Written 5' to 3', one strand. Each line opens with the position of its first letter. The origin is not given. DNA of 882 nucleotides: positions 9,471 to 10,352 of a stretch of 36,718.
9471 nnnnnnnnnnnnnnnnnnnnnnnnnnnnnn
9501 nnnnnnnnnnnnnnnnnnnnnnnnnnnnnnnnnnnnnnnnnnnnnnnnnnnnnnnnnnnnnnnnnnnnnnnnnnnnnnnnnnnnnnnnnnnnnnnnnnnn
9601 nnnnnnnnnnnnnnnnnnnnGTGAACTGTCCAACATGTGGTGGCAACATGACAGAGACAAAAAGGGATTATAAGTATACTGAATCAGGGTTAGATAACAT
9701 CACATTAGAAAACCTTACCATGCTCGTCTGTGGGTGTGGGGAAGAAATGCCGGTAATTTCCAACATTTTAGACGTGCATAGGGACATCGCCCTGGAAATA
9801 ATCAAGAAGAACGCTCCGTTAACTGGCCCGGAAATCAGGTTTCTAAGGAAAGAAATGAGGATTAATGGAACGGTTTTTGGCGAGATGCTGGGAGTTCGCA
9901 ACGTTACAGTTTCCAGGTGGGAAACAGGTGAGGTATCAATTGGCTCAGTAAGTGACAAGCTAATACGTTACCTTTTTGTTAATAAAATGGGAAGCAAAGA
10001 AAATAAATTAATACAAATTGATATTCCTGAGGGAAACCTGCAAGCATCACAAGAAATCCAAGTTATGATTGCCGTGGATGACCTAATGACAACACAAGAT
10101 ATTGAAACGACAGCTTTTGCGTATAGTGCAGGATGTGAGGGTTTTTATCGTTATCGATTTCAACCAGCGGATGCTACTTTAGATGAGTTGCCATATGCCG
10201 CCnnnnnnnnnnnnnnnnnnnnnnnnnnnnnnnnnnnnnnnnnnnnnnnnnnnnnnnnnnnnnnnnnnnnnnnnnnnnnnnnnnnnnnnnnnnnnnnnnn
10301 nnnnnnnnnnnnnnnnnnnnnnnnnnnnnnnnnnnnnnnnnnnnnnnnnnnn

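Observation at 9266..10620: Tripartite toxin-antitoxin-chaperone (TAC) cassette with a DUF4258-type toxin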

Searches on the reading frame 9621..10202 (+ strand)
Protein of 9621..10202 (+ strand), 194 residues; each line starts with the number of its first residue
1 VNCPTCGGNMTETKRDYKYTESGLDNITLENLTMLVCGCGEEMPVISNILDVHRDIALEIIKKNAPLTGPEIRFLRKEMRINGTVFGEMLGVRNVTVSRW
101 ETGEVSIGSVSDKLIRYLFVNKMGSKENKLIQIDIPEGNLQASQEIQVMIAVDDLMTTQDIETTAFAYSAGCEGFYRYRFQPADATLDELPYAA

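Call 3: search_protein_families(library=pfam, proteins=[window:9621-10202:+], max_evalue=1)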
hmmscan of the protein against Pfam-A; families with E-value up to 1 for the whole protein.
window:9621-10202:+ (194 aa): 3 families
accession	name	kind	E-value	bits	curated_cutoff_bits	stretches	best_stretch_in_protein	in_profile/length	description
PF15731.11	MqsA_antitoxin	-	7.7e-06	26.5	30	1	1-116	1-118/131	Antitoxin component of bacterial toxin-antitoxin system, MqsA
PF01381.28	HTH_3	-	0.00059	20.3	23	1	72-107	1-36/55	Helix-turn-helix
PF13453.11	Zn_ribbon_TFIIB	-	0.1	12.5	22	1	2-16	1-15/41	Transcription factor zinc-finger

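Call 4: search_protein_families(library=ncbifam, proteins=[window:9621-10202:+], max_evalue=1)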
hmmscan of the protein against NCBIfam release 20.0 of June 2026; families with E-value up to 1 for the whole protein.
window:9621-10202:+ (194 aa): 6 families
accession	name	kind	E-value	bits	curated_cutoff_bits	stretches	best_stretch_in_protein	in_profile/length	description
TIGR03830.1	CxxCG_CxxCG_HTH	subfamily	5.2e-21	74.8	61.8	1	3-118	1-116/127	type II TA system antitoxin MqsA family protein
TIGR03831.1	YgiT_finger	domain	2.6e-08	34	20.2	1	3-42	1-41/46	YgiT-type zinc finger protein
NF040522.1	VC1465_fam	subfamily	0.0017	18.4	70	1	76-122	5-51/111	VC1465 family Xer recombination activation factor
NF007481.0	PRK10072.1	equivalog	0.0025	18.2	110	1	52-126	18-92/96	HTH-type transcriptional regulator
NF007257.0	PRK09706.1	subfamily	0.014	15.2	101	1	69-104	7-42/135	transcriptional repressor DicA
NF041575.1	antitoxPezA_Strep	equivalog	0.11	12.5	290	1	69-115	3-46/158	type II toxin-antitoxin system antitoxin PezA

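Call 16: search_protein_families(library=padloc, proteins=[window:9621-10202:+], max_evalue=1)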
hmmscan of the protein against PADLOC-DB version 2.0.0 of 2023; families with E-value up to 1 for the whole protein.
window:9621-10202:+ (194 aa): 0 families

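Call 19: find_homologous_proteins(query=window:9621-10202:+)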
Query window:9621-10202:+ (194 aa): 244 proteins with E <= 0.001 among 311 candidates; the best 120 are listed.
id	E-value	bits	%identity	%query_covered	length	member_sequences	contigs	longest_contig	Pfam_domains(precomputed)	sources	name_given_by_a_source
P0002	3.0e-125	433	100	100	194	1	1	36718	PF15731.12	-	-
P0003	1.4e-45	173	47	99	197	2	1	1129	PF01381.29,PF15731.12,PF13560.13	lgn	-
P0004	3.6e-34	136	50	68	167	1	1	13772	PF01381.29,PF15731.12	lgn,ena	-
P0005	2.9e-33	133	49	69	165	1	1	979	PF01381.29,PF15731.12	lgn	-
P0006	6.0e-32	129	41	86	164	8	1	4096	PF01381.29,PF15731.12,PF13560.13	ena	-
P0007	7.2e-31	125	48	68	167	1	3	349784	PF01381.29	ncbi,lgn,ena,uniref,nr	ncbi:MAG: helix-turn-helix domain-containing protein [Alphaproteobacteria bacterium]|uniref:Helix-tu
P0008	1.3e-30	124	50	63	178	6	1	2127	PF01381.29,PF15731.12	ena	-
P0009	1.8e-30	124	48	68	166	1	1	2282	PF01381.29,PF15731.12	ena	-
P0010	4.1e-30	123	51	63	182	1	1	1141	PF01381.29,PF15731.12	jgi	jgi:putative zinc finger/helix-turn-helix YgiT family protein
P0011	6.1e-30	122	50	63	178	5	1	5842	PF01381.29,PF15731.12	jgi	jgi:putative transcriptional regulator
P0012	1.5e-29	121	47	69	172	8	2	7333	PF01381.29,PF13560.13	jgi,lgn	jgi:putative zinc finger/helix-turn-helix YgiT family protein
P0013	2.6e-29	120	47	63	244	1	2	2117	PF15731.12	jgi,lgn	jgi:putative zinc finger/helix-turn-helix YgiT family protein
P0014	3.5e-29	120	50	62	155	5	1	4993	PF01381.29,PF15731.12,PF13560.13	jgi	jgi:putative zinc finger/helix-turn-helix YgiT family protein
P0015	7.4e-29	119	49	63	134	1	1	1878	PF01381.29,PF15731.12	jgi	jgi:putative zinc finger/helix-turn-helix YgiT family protein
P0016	1.0e-28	118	48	63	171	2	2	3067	PF01381.29,PF15731.12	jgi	-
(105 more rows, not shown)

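Call 31: find_related_loci(query=A3, collection=genome_contigs, flank=2500)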
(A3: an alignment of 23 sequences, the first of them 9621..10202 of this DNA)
Query A3 (194 aa) in genome_contigs; peptide patterns used: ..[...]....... (x = any residue, [..] = any of these).
33 stretches matched a pattern; 25 encode a relative of the query (tblastn E <= 1e-3); 25 distinct loci.
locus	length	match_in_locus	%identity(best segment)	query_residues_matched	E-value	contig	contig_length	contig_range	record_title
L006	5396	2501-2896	48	1-132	2e-37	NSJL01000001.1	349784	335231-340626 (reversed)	MAG: Nitrospira sp. isolate Ru_enrich_NS NODE_5_length_349784_cov_116.222, whole genome shotgun sequence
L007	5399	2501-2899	47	1-133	4e-37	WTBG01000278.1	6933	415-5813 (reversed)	MAG: Deltaproteobacteria bacterium isolate GLR311 c_000000390419, whole genome shotgun sequence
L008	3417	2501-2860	48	1-119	5e-33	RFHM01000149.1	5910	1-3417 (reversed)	MAG: Acidobacteria bacterium isolate J050 k99_324484, whole genome shotgun sequence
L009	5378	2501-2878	44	1-126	1e-31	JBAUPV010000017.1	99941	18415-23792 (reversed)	MAG: Desulfobaccales bacterium isolate MFD09440_ilm_asm_bin37 k127_116227, whole genome shotgun sequence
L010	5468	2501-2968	40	1-155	5e-31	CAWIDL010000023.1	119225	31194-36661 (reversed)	MAG: uncultured delta proteobacterium isolate MFD01231.bin.1.21 genome assembly, contig: contig_9281, whole genome shotg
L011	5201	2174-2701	36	1-161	7e-31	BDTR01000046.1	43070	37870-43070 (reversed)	Bacterium BMS3Bbin08 DNA, contig: NODE_21, whole genome shotgun sequence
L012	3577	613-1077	40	1-155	1e-30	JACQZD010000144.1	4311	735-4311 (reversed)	MAG: Nitrospirae bacterium isolate NC_groundwater_1558_Pr4_S-0.65um_44_7 SR1-18-Sp65_coassembly_scaffold_361396, whole g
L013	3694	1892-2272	43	1-127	2e-30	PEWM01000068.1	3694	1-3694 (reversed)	MAG: Deltaproteobacteria bacterium CG07_land_8_20_14_0_80_60_11 CG07_land_8_20_14_0.80_scaffold_25381_c, whole genome sh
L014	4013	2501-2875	42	3-127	3e-30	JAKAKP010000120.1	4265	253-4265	MAG: Deltaproteobacteria bacterium isolate WY4.bin79 NODE_27963_length_4265_cov_2.404785, whole genome shotgun sequence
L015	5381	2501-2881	42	1-127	3e-30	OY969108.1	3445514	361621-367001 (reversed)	MAG: uncultured delta proteobacterium isolate MFD01828.bin.c.1 genome assembly, chromosome: 1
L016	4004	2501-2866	43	1-122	7e-30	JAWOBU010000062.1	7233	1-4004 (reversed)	MAG: bacterium isolate BLK3-3.bin.239 k191_688343, whole genome shotgun sequence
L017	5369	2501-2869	42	1-123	2e-29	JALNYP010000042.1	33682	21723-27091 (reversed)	MAG: Syntrophobacterales bacterium isolate SO_2017_GW1 bin 185 NODE_5734_length_33682_cov_1.541857_OW334_2017, whole gen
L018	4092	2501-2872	42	1-123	2e-27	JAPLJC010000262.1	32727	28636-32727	MAG: Deltaproteobacteria bacterium isolate LacPavin_0920_WC90_MAG_58_11 LacPavin_0920_WC90_scaffold_277839, whole genome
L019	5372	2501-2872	41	1-123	2e-26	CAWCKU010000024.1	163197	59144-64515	MAG: uncultured delta proteobacterium isolate MFD01872.bin.2.172 genome assembly, contig: contig_92741, whole genome sho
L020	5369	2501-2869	41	1-123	4e-26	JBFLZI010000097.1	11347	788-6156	MAG: Thermodesulfobacteriota bacterium isolate MAG107 MAG107_97, whole genome shotgun sequence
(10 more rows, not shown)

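Call 34: find_encoding_contigs(protein=P0003, flank=3000, max_places=3)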
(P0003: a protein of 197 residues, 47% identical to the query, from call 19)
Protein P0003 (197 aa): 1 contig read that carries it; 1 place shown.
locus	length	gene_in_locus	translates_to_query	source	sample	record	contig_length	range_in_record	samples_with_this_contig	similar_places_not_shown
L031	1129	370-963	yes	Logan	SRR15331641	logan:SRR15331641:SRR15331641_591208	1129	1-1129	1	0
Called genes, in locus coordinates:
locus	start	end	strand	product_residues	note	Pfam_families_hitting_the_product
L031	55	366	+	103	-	PF14076:DUF4258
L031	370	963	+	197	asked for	PF15731:MqsA_antitoxin, PF13560:HTH_31 (faint), PF01381:HTH_3 (weak)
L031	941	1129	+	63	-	?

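Call 69: find_related_loci(query=A3, collection=viral_contigs, flank=2500)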
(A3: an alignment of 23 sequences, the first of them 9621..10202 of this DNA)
Query A3 (194 aa) in viral_contigs; peptide patterns used: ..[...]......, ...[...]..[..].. (x = any residue, [..] = any of these).
177 stretches matched a pattern; 114 encode a relative of the query (tblastn E <= 1e-3); the best 80 are kept; 80 distinct loci.
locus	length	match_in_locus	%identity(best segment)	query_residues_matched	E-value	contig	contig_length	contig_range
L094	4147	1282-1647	42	3-124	6e-31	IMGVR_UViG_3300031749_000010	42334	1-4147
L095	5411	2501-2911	37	3-137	2e-22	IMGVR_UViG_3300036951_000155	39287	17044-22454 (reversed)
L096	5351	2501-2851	40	1-122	1e-21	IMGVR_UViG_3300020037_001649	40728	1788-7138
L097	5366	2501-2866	38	1-116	1e-18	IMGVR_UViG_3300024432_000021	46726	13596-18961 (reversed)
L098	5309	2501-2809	42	17-119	2e-17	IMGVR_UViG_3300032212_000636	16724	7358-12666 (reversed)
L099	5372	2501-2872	34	3-123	5e-17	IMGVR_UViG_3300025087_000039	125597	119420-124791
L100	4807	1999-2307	36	17-119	6e-16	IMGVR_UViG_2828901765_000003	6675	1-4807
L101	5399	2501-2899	34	17-143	2e-15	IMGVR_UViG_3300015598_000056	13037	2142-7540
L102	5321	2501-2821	35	17-120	2e-15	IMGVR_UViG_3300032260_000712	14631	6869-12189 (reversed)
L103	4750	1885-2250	33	17-153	2e-15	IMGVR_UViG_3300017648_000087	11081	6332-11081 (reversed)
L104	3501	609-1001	34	17-151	3e-15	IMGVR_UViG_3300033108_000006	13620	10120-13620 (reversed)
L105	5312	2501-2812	38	17-119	5e-15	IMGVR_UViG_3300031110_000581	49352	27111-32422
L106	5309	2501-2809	36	17-119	2e-14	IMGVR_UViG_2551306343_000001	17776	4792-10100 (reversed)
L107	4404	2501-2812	36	17-119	3e-14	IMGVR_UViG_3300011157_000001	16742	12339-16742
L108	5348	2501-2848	35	3-112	6e-14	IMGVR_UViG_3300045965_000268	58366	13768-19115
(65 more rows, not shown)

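Call 72: search_solved_structures(query=window:9621-10202:+, max_evalue=0.01, show_alignments=1)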
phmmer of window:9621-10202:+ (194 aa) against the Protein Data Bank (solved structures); distinct sequences matched with E-value up to 0.01: 3.
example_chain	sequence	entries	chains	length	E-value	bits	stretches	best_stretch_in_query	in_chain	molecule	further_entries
2r1j_L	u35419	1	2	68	2.5e-05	27.3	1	64-106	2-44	Repressor protein C2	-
1adr_A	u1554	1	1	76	2.6e-05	27.2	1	64-106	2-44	P22 C2 REPRESSOR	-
3jxb_C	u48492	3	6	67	3.4e-05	26.9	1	64-106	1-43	Repressor protein C2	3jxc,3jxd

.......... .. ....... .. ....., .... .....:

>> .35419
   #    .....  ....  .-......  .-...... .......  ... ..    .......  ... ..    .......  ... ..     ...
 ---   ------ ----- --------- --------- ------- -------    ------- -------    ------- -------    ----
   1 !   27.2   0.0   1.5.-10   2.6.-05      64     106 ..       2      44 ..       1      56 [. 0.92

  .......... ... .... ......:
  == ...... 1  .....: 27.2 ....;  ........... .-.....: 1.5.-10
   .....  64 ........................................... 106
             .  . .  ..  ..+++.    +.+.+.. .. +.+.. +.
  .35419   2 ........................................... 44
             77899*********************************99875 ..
